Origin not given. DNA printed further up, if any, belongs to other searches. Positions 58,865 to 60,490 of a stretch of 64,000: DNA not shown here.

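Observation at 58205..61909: Operon that looks like an iron-oxidation / extracellular electron-transfer conduit: cupredoxin - Cyc2-like cytochrome-porin - dihaem cytochrome c - Met-rich lipoprotein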

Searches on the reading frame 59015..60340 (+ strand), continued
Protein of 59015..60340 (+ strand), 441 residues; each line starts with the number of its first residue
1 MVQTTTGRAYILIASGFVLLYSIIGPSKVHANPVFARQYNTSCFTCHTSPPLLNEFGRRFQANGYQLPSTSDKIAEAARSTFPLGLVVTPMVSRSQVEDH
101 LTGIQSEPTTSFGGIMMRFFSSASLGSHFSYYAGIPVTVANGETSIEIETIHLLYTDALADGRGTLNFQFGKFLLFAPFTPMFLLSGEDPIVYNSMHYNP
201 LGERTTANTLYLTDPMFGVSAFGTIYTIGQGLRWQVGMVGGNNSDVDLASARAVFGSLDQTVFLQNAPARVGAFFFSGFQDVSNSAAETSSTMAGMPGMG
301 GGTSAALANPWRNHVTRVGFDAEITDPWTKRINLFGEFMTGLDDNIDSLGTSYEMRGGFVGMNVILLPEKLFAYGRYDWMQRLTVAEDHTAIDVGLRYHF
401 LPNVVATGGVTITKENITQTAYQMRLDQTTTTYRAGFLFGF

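Call 71: search_protein_families(library=pfam, proteins=[L068:8727-9131:+, L068:11372-12013:+, L068:12046-12378:+, L068:12409-13182:+, L068:13089-14087:+, L068:14151-16772:+, L068:16769-17215:+, L068:17259-17891:+, L068:17935-18408:+, L056:12007-12534:+], max_evalue=0.01)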
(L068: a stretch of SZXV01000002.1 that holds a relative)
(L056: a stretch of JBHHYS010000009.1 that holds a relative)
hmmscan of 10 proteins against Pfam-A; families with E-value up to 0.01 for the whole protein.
L068:8727-9131:+ (134 aa): 0 families

L068:11372-12013:+ (213 aa): 1 family
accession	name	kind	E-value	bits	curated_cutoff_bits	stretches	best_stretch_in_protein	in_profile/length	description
PF00355.32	Rieske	-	2.5e-10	40.6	20.3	1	93-176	3-87/88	Rieske [2Fe-2S] domain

L068:12046-12378:+ (110 aa): 11 families
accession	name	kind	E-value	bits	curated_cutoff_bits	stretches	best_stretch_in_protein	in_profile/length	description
PF14697.11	Fer4_21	-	1.6e-11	44.6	35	2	16-51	23-58/59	4Fe-4S dicluster domain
PF12838.12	Fer4_7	-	8.1e-09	36.3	27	2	35-81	2-50/52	4Fe-4S dicluster domain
PF00037.32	Fer4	-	9.4e-09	35.2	21.1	2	29-51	2-24/24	4Fe-4S binding domain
PF12797.12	Fer4_2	-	9.7e-08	31.9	24.5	1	30-47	5-22/22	4Fe-4S binding domain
PF13237.11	Fer4_10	-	1.8e-07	31.4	25.5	2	65-90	5-22/53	4Fe-4S dicluster domain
PF12837.12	Fer4_6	-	2.7e-07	30.7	25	2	29-50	3-24/24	4Fe-4S binding domain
PF13187.11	Fer4_9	-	4.4e-07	30.3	27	1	35-80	2-48/52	4Fe-4S dicluster domain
PF12800.12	Fer4_4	-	0.00012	22.6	24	0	67-80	2-15/17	4Fe-4S binding domain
PF25160.1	LdpA_Fe-S-bd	-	0.00058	20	27.6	0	27-53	20-46/49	LdpA Fe-S cluster-binding domain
PF13183.11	Fer4_8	-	0.0016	19.4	27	0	67-96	3-32/68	4Fe-4S dicluster domain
PF13484.11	Fer4_16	-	0.0038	18.4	30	0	35-53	2-20/66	4Fe-4S double cluster binding domain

L068:12409-13182:+ (257 aa): 4 families
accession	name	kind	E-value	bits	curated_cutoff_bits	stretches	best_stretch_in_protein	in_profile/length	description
PF00033.24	Cytochrome_B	-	2.5e-39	135.5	27.2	1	54-249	8-188/189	Cytochrome b/b6/petB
PF13631.11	Cytochrom_B_N_2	-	2.2e-28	99.8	27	1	117-255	1-125/169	Cytochrome b(N-terminal)/b6/petB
PF14358.11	DUF4405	-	1.2e-08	35.8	26.7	1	65-127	5-62/66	Domain of unknown function (DUF4405)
PF09990.14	DUF2231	-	0.0022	18.5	26.4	1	149-249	14-98/139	Predicted membrane protein (DUF2231)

L068:13089-14087:+ (332 aa): 1 family
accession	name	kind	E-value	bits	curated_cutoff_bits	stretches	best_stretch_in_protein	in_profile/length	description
PF00032.22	Cytochrom_B_C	-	1.1e-05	26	20.7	1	129-208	2-80/102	Cytochrome b(C-terminal)/b6/petD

L068:14151-16772:+ (873 aa): 7 families
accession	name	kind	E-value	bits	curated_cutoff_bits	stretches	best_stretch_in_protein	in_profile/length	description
PF00034.26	Cytochrom_C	-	3.1e-31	109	21.3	2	420-500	1-88/90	Cytochrome c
PF13442.11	Cytochrome_CBB3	-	1.9e-29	102.2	27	2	420-498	3-68/68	Cytochrome C oxidase, cbb3-type, subunit III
PF02433.20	FixO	-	6.2e-15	55.7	29.6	2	450-489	103-142/219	Cytochrome C oxidase, mono-heme subunit/FixO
PF14522.11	Cytochrome_C7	-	1.1e-06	28.7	24.8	0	261-337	10-66/67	Cytochrome c7 and related cytochrome c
PF14537.11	Cytochrom_c3_2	-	7.6e-06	26.8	25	1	259-338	1-65/79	Cytochrome c3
PF22113.1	Mtrc-MtrF_II-IV_dom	-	1.8e-05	24.8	30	1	212-311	68-165/176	Outer membrane cytochrome MtrC/MtrF-like, domains II/IV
PF13435.11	Cytochrome_C554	-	6e-05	24.4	20.8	0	299-337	45-83/84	Cytochrome c554 and c-prime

L068:16769-17215:+ (148 aa): 3 families
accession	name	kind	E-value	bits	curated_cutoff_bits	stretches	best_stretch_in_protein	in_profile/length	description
PF13442.11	Cytochrome_CBB3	-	3.3e-10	40.6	27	1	56-142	2-68/68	Cytochrome C oxidase, cbb3-type, subunit III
PF00034.26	Cytochrom_C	-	3.3e-09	38.4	21.3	1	58-146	2-90/90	Cytochrome c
PF14495.11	Cytochrom_C550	-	0.0048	17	27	1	36-73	5-42/136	Cytochrome c-550 domain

L068:17259-17891:+ (210 aa): 6 families
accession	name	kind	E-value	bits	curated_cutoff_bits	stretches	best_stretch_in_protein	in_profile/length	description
PF14686.12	fn3_3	-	3.7e-09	36.7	24.4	1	160-204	29-75/75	Polysaccharide lyase family 4, domain II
PF13620.12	CarboxypepD_reg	-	6.9e-09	36.4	32.3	1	155-208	28-81/82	Carboxypeptidase regulatory-like domain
PF00127.26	Copper-bind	-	1.8e-05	25.5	21.2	1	72-152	5-98/99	Copper binding proteins, plastocyanin/azurin family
PF13715.12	CarbopepD_reg_2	-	0.00078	19.9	32.2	1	150-208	19-76/88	CarboxypepD_reg-like domain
PF13473.12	Cupredoxin_1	-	0.00085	19.7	27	0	72-152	23-104/104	Cupredoxin-like domain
PF09430.16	EMC7_beta-sandw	-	0.0031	18.1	26.6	1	150-185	12-49/122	ER membrane protein complex subunit 7, beta-sandwich domain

L068:17935-18408:+ (157 aa): 3 families
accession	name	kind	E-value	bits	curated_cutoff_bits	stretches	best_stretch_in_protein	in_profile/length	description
PF13442.11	Cytochrome_CBB3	-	8.6e-14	52.1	27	1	76-150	3-68/68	Cytochrome C oxidase, cbb3-type, subunit III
PF00034.26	Cytochrom_C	-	1.1e-07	33.5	21.3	1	77-151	2-87/90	Cytochrome c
PF02167.20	Cytochrom_C1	-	0.00083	19.5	22.8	1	74-106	13-45/219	Cytochrome C1 family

L056:12007-12534:+ (175 aa): 2 families
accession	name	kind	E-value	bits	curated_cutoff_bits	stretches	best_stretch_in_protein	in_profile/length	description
PF13473.12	Cupredoxin_1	-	6.2e-06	26.6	27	1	33-142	15-104/104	Cupredoxin-like domain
PF00116.26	COX2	-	0.0069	16.7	22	0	108-136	85-113/120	Cytochrome C oxidase subunit II, periplasmic domain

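Call 81: find_encoding_contigs(protein=P0001, flank=10000, max_places=3)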
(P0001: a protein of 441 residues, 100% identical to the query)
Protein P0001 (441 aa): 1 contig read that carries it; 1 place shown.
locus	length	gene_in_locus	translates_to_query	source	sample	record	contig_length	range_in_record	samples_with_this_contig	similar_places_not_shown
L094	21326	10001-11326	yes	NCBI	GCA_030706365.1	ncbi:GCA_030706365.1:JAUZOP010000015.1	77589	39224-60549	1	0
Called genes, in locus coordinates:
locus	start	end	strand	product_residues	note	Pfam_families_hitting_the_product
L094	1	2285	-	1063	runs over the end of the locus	PF02012:BNR (faint), PF15902:Sortilin-Vps10 (faint), PF18962:Por_Secre_tail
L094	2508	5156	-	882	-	PF12371:TMEM131_like_N (faint), PF15780:ASH (faint), PF22066:Cep192_D8 (faint), PF22067:Cep192_D3 (faint), PF22073:Cep192_D4 (faint), PF22544:HYDIN_VesB_CFA65-like_Ig (faint), PF18962:Por_Secre_tail (weak), PF13860:FlgD_ig, +1 more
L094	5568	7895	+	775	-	PF00330:Aconitase, PF00694:Aconitase_C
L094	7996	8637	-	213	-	PF00881:Nitroreductase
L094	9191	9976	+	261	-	PF13620:CarboxypepD_reg (weak)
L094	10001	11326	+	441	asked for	-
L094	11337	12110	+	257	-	PF00034:Cytochrom_C, PF13442:Cytochrome_CBB3, PF00034:Cytochrom_C, PF13442:Cytochrome_CBB3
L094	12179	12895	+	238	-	PF18197:TTHB210-like (weak)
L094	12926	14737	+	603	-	PF04932:Wzy_C, PF00515:TPR_1 (faint), PF07719:TPR_2 (faint), PF13431:TPR_17 (faint)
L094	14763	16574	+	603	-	PF01835:MG2 (faint), PF24328:DUF7498 (faint)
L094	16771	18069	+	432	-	PF03952:Enolase_N, PF00113:Enolase_C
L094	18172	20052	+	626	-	PF17517:IgGFc_binding, PF00691:OmpA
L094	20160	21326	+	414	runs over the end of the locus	PF13428:TPR_14 (faint), PF10602:RPN7 (faint), PF14559:TPR_19 (faint), PF00515:TPR_1 (faint), PF07719:TPR_2 (faint), PF13424:TPR_12, PF17874:TPR_MalT, PF13424:TPR_12, +4 more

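Call 97: search_protein_representatives(alignment_id=A2)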
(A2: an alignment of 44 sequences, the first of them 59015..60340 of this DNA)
Query: 44 sequences, 408 profile positions. Proteins with E-value up to 0.001 (for the whole library): 4007; up to 1e-10: 1798; up to 1e-30: 84. The best 150 are listed.
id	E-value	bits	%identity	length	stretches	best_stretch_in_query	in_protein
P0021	2.4e-175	599.7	-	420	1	1-408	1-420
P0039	8.8e-157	538.5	-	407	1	5-408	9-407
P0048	3.7e-154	529.9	-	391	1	9-408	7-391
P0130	3.3e-140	483.9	-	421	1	9-408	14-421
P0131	2.7e-128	444.7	-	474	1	9-405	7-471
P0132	7.3e-126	436.7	-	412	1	9-408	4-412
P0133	1.1e-123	429.6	-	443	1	1-389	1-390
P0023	1.0e-116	406.6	-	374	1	61-408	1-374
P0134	9.4e-109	380.4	-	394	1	7-405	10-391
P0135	2.0e-107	376.0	-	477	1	6-390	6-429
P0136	5.1e-98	345.0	-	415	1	5-408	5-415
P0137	5.4e-97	341.6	-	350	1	110-408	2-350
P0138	9.7e-92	324.3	-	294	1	97-408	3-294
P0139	3.5e-78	279.7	-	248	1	162-408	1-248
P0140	1.7e-76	274.1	-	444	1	4-408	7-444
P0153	4.8e-41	157.4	-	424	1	1-408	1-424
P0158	3.5e-38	148.0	-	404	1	6-408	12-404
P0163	7.9e-37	143.5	-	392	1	6-408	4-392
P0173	5.4e-35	137.4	-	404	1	6-408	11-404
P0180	2.6e-34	135.2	-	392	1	5-408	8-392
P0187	7.2e-33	130.4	-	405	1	6-408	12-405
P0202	2.8e-31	125.2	-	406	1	1-407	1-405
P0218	5.1e-30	121.1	-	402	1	4-408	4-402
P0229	4.0e-29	118.1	-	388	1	6-408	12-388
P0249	5.5e-28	114.4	-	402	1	5-408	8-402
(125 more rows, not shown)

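Call 98: list_cluster_members(proteins=[P0153, P0158, P0163, P0173, P0180, P0187, P0202, P0218, P0229, P0249])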
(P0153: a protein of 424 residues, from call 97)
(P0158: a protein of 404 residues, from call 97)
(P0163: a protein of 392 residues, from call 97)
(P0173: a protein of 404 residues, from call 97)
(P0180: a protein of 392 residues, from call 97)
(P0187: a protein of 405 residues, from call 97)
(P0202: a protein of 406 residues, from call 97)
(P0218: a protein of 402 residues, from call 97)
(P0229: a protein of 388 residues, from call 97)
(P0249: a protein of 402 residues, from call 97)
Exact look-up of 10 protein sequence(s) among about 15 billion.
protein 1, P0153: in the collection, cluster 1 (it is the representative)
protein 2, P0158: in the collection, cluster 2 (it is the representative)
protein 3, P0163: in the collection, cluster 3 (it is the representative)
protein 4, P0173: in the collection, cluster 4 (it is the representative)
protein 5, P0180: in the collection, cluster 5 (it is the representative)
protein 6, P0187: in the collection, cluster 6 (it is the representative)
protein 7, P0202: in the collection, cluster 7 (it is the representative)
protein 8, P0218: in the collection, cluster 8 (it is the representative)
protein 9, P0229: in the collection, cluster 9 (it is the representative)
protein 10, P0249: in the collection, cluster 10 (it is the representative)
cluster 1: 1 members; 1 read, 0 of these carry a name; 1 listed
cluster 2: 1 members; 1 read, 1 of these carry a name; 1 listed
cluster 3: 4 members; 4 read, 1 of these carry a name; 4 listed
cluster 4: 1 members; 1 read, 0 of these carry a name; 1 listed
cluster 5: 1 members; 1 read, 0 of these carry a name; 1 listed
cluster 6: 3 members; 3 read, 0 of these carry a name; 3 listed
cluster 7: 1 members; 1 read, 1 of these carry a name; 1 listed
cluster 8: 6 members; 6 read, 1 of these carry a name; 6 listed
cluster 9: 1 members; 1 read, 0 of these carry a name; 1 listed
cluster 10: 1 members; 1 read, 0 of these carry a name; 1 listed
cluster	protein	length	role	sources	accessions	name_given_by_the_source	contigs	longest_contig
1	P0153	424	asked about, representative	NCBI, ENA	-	-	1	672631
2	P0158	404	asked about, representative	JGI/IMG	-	hypothetical protein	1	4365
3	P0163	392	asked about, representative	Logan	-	-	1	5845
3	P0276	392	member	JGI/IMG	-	hypothetical protein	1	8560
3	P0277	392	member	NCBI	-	-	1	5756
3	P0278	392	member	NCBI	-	-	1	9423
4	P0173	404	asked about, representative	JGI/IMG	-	-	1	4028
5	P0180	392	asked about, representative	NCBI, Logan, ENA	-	-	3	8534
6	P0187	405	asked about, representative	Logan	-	-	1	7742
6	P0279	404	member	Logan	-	-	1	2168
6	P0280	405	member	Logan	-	-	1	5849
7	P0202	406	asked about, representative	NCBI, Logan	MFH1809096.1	MAG: hypothetical protein ABIJ09_10150 [Pseudomonadota bacterium]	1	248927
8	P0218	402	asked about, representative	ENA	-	-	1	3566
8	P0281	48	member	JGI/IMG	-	hypothetical protein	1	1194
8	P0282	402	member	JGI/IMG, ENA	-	-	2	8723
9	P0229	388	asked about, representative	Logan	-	-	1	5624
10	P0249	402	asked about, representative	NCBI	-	-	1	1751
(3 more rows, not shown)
